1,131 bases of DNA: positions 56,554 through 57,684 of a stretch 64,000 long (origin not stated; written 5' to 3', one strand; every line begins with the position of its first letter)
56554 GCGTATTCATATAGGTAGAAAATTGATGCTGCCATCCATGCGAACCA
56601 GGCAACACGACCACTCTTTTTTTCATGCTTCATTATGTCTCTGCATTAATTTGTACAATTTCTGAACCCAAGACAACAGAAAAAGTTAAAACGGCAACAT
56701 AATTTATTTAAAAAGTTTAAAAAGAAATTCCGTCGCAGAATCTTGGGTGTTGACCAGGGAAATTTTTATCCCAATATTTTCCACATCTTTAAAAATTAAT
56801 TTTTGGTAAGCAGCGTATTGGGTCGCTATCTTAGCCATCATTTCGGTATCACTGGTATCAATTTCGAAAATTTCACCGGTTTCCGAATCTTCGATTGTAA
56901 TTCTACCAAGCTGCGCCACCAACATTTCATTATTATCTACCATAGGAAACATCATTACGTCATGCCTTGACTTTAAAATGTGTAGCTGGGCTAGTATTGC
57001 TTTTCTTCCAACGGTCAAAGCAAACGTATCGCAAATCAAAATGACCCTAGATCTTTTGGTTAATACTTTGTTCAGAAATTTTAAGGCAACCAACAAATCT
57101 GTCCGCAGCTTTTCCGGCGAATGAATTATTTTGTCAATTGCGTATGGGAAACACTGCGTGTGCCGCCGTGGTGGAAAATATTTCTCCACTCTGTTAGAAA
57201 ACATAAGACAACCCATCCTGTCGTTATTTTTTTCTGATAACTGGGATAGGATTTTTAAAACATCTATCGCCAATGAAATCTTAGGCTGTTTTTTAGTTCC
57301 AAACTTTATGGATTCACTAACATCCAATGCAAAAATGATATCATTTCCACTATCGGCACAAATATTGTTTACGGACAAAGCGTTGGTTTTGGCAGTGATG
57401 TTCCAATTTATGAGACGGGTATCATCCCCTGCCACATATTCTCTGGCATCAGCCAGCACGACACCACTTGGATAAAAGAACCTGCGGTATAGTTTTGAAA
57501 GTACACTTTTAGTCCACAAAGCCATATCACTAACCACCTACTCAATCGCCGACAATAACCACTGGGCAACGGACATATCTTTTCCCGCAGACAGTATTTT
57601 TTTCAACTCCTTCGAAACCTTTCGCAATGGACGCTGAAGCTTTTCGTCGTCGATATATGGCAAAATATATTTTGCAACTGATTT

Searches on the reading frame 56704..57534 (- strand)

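Call 58: search_protein_families(library=pfam, proteins=[window:56704-57534:-], max_evalue=0.001)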
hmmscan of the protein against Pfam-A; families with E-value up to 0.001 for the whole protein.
window:56704-57534:- (276 aa): 3 families
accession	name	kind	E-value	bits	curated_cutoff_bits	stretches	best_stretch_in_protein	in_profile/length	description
PF01882.25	DUF58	-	3e-44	151.3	23.4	1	29-243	1-213/216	Protein of unknown function DUF58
PF13519.12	VWA_2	-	4.3e-12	47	27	1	66-169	1-105/107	von Willebrand factor type A domain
PF00092.34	VWA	-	0.00012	22.8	23.8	1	65-169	1-112/174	von Willebrand factor type A domain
